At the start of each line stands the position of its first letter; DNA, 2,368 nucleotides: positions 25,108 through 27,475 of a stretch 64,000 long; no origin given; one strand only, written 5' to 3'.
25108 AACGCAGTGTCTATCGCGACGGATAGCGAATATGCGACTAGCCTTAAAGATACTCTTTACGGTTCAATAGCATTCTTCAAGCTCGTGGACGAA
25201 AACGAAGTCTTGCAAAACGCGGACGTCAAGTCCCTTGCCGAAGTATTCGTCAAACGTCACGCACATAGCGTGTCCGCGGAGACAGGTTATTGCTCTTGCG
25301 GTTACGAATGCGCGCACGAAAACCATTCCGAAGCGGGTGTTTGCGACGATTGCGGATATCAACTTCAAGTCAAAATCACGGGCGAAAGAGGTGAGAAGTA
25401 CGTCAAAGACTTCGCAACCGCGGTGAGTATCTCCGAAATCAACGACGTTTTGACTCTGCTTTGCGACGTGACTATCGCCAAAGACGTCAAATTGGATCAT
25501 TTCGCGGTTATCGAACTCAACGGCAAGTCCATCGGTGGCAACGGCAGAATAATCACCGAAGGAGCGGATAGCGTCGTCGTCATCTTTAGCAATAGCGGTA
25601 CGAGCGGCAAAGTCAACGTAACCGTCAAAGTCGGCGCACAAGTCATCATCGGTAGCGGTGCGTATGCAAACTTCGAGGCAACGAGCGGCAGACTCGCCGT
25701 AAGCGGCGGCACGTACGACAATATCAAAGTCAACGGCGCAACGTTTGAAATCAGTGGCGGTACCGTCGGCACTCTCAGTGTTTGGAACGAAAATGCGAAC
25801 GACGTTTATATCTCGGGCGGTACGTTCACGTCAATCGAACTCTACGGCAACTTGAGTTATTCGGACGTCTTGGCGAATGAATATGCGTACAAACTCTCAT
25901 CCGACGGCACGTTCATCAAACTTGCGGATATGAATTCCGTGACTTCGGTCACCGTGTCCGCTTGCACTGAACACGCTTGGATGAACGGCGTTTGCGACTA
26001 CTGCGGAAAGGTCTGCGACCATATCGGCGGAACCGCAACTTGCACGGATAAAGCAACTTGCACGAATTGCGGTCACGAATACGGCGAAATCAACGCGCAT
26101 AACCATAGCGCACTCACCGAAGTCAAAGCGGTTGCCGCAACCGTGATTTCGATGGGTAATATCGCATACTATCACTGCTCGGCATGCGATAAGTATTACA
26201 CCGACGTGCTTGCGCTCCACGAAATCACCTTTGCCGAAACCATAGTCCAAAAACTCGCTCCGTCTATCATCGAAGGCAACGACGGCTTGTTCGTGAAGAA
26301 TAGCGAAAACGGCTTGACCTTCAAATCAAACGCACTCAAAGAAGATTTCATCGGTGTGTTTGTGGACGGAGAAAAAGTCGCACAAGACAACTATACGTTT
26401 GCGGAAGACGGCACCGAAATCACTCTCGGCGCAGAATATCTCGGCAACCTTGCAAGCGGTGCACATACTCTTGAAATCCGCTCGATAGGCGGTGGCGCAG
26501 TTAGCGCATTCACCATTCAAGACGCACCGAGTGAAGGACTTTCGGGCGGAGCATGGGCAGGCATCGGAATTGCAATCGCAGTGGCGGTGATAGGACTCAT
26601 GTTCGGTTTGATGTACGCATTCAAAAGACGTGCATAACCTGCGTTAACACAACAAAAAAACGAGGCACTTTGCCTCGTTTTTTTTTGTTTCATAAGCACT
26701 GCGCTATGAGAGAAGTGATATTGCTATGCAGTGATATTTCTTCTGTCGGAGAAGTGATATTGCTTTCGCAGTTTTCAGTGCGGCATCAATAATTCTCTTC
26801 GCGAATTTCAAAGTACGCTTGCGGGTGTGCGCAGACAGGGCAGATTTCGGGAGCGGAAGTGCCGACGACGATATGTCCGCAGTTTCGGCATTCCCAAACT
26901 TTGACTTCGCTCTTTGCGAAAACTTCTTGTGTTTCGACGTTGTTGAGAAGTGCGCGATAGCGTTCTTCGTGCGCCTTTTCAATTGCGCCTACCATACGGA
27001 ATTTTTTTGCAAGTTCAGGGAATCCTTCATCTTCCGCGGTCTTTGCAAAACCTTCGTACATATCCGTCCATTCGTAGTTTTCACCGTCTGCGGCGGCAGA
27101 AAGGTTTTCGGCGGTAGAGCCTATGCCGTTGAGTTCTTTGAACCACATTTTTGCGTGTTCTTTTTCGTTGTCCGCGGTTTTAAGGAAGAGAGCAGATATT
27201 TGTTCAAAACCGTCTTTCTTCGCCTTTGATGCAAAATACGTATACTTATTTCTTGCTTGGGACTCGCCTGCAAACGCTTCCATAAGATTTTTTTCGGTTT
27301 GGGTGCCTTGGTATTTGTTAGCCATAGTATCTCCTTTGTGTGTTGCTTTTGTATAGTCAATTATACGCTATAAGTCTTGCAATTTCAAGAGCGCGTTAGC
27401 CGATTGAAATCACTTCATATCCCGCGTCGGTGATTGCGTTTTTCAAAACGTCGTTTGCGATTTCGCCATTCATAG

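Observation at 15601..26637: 11-kb gene for a 3,678-aa tail-anchored GGTF-repeat beta-helix-like surface protein with no recognisable characterised family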

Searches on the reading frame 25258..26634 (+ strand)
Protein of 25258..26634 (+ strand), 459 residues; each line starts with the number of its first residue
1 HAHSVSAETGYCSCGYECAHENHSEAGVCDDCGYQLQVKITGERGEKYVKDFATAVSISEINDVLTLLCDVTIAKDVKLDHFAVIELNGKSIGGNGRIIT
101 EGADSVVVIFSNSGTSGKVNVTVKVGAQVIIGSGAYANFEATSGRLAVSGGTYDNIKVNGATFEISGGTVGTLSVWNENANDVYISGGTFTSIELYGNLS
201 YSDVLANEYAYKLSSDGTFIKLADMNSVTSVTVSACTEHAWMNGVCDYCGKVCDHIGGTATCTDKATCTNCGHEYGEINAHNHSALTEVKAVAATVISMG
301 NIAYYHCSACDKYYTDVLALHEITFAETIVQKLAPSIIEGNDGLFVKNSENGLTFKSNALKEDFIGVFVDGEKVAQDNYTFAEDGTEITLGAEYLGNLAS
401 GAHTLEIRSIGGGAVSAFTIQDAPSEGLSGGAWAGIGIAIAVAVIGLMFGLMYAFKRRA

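Call 63: search_solved_structures(query=A2, max_evalue=1, show_alignments=2)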
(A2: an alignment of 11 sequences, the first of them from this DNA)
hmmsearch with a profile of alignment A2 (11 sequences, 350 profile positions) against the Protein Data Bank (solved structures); distinct sequences matched with E-value up to 1: 1.
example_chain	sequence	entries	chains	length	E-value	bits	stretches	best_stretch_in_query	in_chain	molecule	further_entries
9qa6_A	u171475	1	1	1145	1.5e-26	96.5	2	168-313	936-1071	IgA protease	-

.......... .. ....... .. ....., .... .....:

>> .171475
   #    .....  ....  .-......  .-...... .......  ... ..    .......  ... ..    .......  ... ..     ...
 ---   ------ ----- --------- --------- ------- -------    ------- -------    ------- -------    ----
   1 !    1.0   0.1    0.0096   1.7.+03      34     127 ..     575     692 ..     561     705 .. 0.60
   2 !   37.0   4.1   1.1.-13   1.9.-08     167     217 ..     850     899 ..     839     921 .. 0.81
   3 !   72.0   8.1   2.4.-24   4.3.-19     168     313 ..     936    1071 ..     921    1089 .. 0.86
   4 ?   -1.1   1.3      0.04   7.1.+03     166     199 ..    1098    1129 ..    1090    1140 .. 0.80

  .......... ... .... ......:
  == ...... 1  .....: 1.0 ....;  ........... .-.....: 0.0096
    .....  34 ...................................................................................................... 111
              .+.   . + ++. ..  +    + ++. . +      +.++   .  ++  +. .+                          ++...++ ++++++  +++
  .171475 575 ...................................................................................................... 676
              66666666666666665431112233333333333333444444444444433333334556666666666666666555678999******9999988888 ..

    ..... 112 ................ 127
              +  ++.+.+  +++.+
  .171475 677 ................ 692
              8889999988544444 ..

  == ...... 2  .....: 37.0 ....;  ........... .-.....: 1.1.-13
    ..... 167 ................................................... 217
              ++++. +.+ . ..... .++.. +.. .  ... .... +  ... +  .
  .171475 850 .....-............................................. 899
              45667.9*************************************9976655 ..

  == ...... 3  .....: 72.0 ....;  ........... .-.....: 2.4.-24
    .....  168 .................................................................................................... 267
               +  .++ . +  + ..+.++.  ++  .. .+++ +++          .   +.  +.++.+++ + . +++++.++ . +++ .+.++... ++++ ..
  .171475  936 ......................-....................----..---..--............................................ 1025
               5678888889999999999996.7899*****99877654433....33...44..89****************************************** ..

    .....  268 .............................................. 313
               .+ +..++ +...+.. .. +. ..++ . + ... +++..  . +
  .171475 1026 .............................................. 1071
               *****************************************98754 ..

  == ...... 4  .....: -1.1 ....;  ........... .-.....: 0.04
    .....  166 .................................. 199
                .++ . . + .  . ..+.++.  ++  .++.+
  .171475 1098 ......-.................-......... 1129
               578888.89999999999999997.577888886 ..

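Call 69: predict_structure(alignment_id=A2)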
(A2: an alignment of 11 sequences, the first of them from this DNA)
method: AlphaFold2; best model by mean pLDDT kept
length: 459 residues; sequences in the alignment: 11
mean_pLDDT: 71.5   pTM: 0.42
mean pLDDT of the five models: 71.5, 70.6, 69.7, 64.5, 64.1
residues with pLDDT >= 90: 79; 70-90: 188; 50-70: 94; < 50: 98
segments of 3 or more residues with pLDDT < 50: 1-13, 15-18, 113-115, 178-181, 207-210, 212-223, 227-246, 248-252, 427-459
pLDDT, mean of each block of 10 residues (from residue 1): 43 48 63 75 83 86 86 82 83 79 69 57 60 67 71 75 70 66 60 70 55 47 48 39 45 64 83 78 93 88 96 93 94 82 82 85 88 92 81 92 91 89 61 44 42 43
secondary structure, 60 per line:
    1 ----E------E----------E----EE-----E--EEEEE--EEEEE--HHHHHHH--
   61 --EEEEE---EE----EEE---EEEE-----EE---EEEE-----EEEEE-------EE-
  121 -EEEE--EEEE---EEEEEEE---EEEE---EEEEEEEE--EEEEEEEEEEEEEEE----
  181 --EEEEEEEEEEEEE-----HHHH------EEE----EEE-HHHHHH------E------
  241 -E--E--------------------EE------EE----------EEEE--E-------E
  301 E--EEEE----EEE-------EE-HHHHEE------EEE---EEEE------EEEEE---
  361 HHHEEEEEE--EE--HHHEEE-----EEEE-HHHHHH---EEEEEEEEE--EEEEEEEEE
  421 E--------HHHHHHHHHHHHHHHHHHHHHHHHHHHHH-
elements in order: E38-42 E45-49 H52-58 E63-67 E77-79 E83-86 E97-100 E106-110 E122-125 E128-131 E135-141 E145-148 E152-159 E162-176 E183-195 H201-204 E211-213 E218-220 H222-227 E286-289 E304-307 E312-314 H325-328 E337-339 E343-346 E353-357 E364-369 E379-381 E387-390 H392-397 E401-409 E412-421 H430-458

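Call 73: fold_search(model_id=the predicted structure, library=pdb)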
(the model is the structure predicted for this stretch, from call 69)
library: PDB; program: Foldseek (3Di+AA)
matches with E <= 10: 1609; with E <= 0.001: 13
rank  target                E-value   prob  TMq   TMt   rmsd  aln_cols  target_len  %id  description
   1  5ope                  2.9e-04  1.00  0.16  0.19   6.6       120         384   19  Robo1 Ig1-4 crystals form 2 (released 2018-01-17)
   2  4u7m                  2.9e-04  1.00  0.16  0.24  10.9       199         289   11  LRIG1 extracellular domain: Structure and Function Analysis (released 2015-04-08)
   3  2rik                  4.5e-04  1.00  0.17  0.25   6.6       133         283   15  I-band fragment I67-I69 from titin (released 2008-01-22)
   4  6yj0_MODEL_1_A        5.3e-04  1.00  0.16  0.54   3.8       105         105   14  Solution NMR structure of titin N2A region Ig domain I83 (released 2021-04-14)
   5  7sjl_MODEL_1_A        5.3e-04  1.00  0.16  0.47   4.8       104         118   15  Solution NMR Structure of Immunoglobulin-like Domain of Human Neuregulin-1 (released 2022-05-18)
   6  9gtb_B                5.3e-04  1.00  0.16  0.21  12.6       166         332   13  Cryo-EM structure of Mouse PMCA-NPTN complex captured in E1-Ca state (released 2025-08-06)
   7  5k70_D                5.9e-04  1.00  0.17  0.20   8.6       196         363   10  Sidekick-2 immunoglobulin domains 1-4 H18R/N22S mutant (released 2016-09-28)
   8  6a77_A                6.5e-04  1.00  0.15  0.52   4.5        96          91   17  Crystal structure of the fifth immunoglobulin domain (Ig5) of human Robo1 in complex with the Fab fragment of murine m (released 2019-01-30)
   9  4yzt_A                7.2e-04  1.00  0.17  0.15   3.2        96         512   19  Crystal structure of a tri-modular GH5 (subfamily 4) endo-beta-1, 4-glucanase from Bacillus licheniformis complexed wi (released 2016-09-07)
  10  9gsd_B                7.2e-04  1.00  0.17  0.32  12.3       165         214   10  Cryo-EM structure of mouse PMCA-NPTN complex captured in E2 state (BEF3) (released 2025-08-06)
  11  6i9s_A                7.5e-04  1.00  0.16  0.33   7.3       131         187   11  hRobo2 Extracellular Domains 2-3 (released 2019-03-13)
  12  5k70_C                7.5e-04  1.00  0.17  0.20   8.6       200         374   10  Sidekick-2 immunoglobulin domains 1-4 H18R/N22S mutant (released 2016-09-28)
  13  5k6x_A                9.2e-04  1.00  0.17  0.20  14.9       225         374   10  Sidekick-2 immunoglobulin domains 1-4, crystal form 1 (released 2016-09-28)
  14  2a38_A                1.1e-03  1.00  0.17  0.35   3.8        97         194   16  Crystal structure of the N-Terminus of titin (released 2006-06-24)
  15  2wwm_O                1.1e-03  1.00  0.15  0.56   3.9       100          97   19  Crystal structure of the Titin M10-Obscurin like 1 Ig complex in space group P1 (released 2010-02-16)
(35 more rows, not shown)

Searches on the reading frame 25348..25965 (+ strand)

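Call 19: search_protein_families(library=pfam, proteins=[window:25348-25965:+], max_evalue=10)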
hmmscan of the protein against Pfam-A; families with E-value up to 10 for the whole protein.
seq(206 aa): 2 families
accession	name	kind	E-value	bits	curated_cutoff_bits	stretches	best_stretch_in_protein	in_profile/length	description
PF00132.30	Hexapep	-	0.026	14.6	27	1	93-105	20-32/36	Bacterial transferase hexapeptide (six repeats)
PF00927.28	Transglut_C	-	0.14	12.8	26.6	1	75-128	18-72/106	Transglutaminase family, C-terminal ig like domain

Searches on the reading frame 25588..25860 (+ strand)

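Call 95: search_protein_families(library=pfam, proteins=[window:25588-25860:+], max_evalue=1)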
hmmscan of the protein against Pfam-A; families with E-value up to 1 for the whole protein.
window:25588-25860:+ (91 aa): 2 families
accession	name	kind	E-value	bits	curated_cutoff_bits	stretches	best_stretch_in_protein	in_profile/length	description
PF04519.19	Bactofilin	-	0.11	13.2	27.9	1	6-54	22-71/98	Polymer-forming cytoskeletal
PF05899.18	Cupin_3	-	0.12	12.5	23.5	1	6-32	33-59/74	EutQ-like cupin domain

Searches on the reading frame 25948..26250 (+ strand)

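Call 19: search_protein_families(library=pfam, proteins=[window:25948-26250:+], max_evalue=10)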
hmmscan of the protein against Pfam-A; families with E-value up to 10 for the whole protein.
seq(101 aa): 10 families
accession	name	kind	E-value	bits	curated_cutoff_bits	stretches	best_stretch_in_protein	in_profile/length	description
PF00523.23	Fusion_gly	-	0.055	12.2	29.8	1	27-88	359-419/487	Fusion glycoprotein F0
PF09723.15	Zn_ribbon_8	-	0.2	12.1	34.4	1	16-43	8-34/41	Zinc ribbon domain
PF25208.1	DUF7838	-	0.22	11.9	28.5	2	62-81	21-40/55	Domain of unknown function (DUF7838)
PF13248.11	Zn_ribbon_3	-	0.33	10.9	27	1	37-43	18-24/26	zinc-ribbon domain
PF06170.17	DUF983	-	0.45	11.3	22.6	1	35-67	8-40/85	Protein of unknown function (DUF983)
PF13240.11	Zn_Ribbon_1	-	0.48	10.7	25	1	38-46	2-10/23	zinc-ribbon domain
PF01428.23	zf-AN1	-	1.3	9.7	27.9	1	4-22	4-22/40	AN1-like Zinc finger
PF00096.32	zf-C2H2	-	1.5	9.9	25.2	0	15-24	2-11/23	Zinc finger, C2H2 type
PF06467.20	zf-FCS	-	1.9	8.8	22.4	1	34-45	3-14/39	MYM-type Zinc finger with FCS sequence motif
PF13894.12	zf-C2H2_4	-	2.6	9.4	27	1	75-91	1-19/24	C2H2-type zinc finger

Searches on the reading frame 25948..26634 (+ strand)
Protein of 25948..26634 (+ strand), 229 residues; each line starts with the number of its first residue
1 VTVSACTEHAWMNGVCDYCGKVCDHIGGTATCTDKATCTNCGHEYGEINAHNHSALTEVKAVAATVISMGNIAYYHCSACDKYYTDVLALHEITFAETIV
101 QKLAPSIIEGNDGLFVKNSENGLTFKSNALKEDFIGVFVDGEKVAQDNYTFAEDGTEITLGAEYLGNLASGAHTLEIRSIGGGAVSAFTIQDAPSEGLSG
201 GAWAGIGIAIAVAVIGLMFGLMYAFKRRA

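Call 49: find_homologous_proteins(query=window:25948-26634:+, max_evalue=0.001)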
Query seq(229 aa) (229 aa): 1 proteins with E <= 0.001 among 1052 candidates.
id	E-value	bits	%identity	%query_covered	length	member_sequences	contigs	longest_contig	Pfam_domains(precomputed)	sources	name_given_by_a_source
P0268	4.6e-72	260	52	97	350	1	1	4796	-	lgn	-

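Call 59: search_protein_families(library=ncbifam, proteins=[window:25948-26634:+], max_evalue=10)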
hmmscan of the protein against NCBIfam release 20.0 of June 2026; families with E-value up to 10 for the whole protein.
seq(229 aa): 1 family
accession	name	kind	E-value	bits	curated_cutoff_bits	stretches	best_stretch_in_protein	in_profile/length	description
TIGR02605.1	CxxC_CxxC_SSSS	subfamily_domain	0.49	10.5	31.3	1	16-44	8-35/52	FmdB family zinc ribbon protein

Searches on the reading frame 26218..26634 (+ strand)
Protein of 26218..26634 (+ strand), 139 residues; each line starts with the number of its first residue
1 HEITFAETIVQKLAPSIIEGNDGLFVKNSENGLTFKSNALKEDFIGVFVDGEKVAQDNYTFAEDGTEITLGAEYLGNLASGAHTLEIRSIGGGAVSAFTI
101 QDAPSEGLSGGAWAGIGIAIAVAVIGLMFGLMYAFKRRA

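Call 19: search_protein_families(library=pfam, proteins=[window:26218-26634:+], max_evalue=10)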
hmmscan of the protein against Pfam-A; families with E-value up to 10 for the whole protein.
seq(139 aa): 3 families
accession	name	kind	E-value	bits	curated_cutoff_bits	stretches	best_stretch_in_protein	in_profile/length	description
PF07550.17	Shr-like_HID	-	0.0026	18.7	22.3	1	33-90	16-70/82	Heme-binding protein Shr-like, Hb-interacting domain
PF03442.20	CBM_X2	-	0.0042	17.6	28.9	1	26-88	9-72/83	Carbohydrate binding domain X2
PF03302.18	VSP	-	0.12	11.7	31.4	1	93-135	346-391/397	Giardia variant-specific surface protein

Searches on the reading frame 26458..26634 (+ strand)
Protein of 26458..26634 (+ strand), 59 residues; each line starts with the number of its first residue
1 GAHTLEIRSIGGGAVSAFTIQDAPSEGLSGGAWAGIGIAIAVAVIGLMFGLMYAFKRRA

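Call 59: search_protein_families(library=ncbifam, proteins=[window:26458-26634:+], max_evalue=10)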
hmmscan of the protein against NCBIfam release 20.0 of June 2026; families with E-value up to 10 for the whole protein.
seq(59 aa): 2 families
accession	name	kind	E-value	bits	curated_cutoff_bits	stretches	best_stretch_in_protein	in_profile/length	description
NF007308.0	PRK09792.1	equivalog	0.075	11.9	747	1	13-44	277-308/421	4-aminobutyrate transaminase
NF033846.1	Rumino_NPXTG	domain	2.4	8.6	23.5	1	37-58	7-29/30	NPXTG-anchored protein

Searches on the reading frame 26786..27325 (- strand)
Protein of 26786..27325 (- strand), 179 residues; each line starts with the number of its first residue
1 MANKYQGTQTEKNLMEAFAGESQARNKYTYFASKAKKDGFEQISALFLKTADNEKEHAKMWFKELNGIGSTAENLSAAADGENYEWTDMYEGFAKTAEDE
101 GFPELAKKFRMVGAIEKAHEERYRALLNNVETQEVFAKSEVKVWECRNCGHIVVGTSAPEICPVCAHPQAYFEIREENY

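Call 10: search_protein_families(library=pfam, proteins=[window:26786-27325:-], max_evalue=0.001)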
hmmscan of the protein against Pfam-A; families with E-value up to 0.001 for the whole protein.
window:26786-27325:- (179 aa): 5 families
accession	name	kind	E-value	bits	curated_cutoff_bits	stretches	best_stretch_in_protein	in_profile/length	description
PF02915.23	Rubrerythrin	-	2.3e-27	96.5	22.8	1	12-127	1-137/137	Rubrerythrin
PF21349.2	RUBY_RBDX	-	3.6e-14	52.3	26.5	1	144-173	1-30/30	Rubrerythrin, rubredoxin-like domain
PF00210.30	Ferritin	-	4.5e-07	30.3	24.5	1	12-100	2-92/142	Ferritin-like domain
PF23455.1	DUF7129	-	0.00018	21.6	30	1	141-166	9-34/45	Domain of unknown function (DUF7129)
PF23458.2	DUF7130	-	0.00039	20.7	35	1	120-173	31-84/89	Domain of unknown function (DUF7130)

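Call 30: find_related_loci(query=window:26786-27325:-, collection=genome_contigs, flank=10000)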
Query window:26786-27325:- (179 aa) in genome_contigs; peptide patterns used: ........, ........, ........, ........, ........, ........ (x = any residue, [..] = any of these).
600 stretches matched a pattern (row limit reached: there are more); 598 encode a relative of the query (tblastn E <= 1e-3); the best 80 are kept; 80 distinct loci.
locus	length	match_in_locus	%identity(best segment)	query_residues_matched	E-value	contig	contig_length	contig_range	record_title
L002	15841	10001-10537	93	1-179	2e-112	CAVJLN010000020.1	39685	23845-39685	Bacteroidaceae bacterium isolate G02627-L1_cleanbin_000010 genome assembly, contig: Spades_G02627-L1_contig_273, whole g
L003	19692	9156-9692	91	1-179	9e-111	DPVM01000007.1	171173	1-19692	MAG TPA_asm: Oscillospiraceae bacterium isolate UBA9115 contig_3809, whole genome shotgun sequence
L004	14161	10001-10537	89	1-179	1e-109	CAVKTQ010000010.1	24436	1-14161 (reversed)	Firmicutes bacterium CAG:238 isolate H07683-L1_cleanbin_000016 genome assembly, contig: Spades_H07683-L1_contig_1464, wh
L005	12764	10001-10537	90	1-179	1e-109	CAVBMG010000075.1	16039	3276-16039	Agathobacter sp. isolate G02640-L1_cleanbin_000019 genome assembly, contig: Spades_G02640-L1_contig_1505, whole genome s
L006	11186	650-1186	89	1-179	2e-108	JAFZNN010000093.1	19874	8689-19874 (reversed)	MAG: Clostridia bacterium isolate RGIG7928 Water_buffalos_Rumen-1__c432242, whole genome shotgun sequence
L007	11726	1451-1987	89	1-179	6e-108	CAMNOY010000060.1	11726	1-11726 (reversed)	MAG: uncultured Lachnospiraceae bacterium isolate SRR873597_bin.12_metaWRAP_v1.3_MAG genome assembly, contig: NODE.14677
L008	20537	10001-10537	90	1-179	5e-108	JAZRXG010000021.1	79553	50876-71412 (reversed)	MAG: Eubacteriales bacterium isolate T1900044951_TA20190004.MAGScoT_cleanbin_000011 SGB_3659_k141_1569715, whole genome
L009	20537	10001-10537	87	1-179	3e-107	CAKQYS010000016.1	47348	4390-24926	MAG: uncultured Lachnospiraceae bacterium isolate REFINED_METABAT215_TOP10_CONTIGS_1500_ASSEMBLY_K77_MERGED__Hadza_MoBio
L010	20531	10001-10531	88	3-179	5e-107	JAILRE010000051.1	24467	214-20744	MAG: Clostridiales bacterium isolate RUI376 k141_6457835_flag=0_multi=29.9881_len=24467, whole genome shotgun sequence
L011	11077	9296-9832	88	1-179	2e-106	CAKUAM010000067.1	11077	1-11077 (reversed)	MAG: uncultured Oscillospiraceae bacterium isolate REFINED_METABAT215_TOP10_CONTIGS_1500_ASSEMBLY_K77_MERGED__Nepal_MoBi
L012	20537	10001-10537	88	1-179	1e-106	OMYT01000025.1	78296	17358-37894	uncultured Clostridiales bacterium isolate RUG095 genome assembly, contig: scaffold_368, whole genome shotgun sequence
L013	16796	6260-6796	87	1-179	2e-106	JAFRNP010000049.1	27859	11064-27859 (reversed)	MAG: Clostridia bacterium isolate RGIG2633 Goat_Omasum-1__c161354, whole genome shotgun sequence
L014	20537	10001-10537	87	1-179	2e-106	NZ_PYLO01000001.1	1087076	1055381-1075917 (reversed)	Clostridium fessum strain SNUG30386 scaffold_0, whole genome shotgun sequence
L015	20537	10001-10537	87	1-179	7e-106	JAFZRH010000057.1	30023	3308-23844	MAG: Lachnospiraceae bacterium isolate RGIG8026 Water_buffalos_Rumen-1__c887782, whole genome shotgun sequence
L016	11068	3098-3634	88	1-179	6e-106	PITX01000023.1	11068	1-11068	MAG: Clostridiales bacterium isolate ZC3RG02 NODE_23_length_11068_cov_3.39942, whole genome shotgun sequence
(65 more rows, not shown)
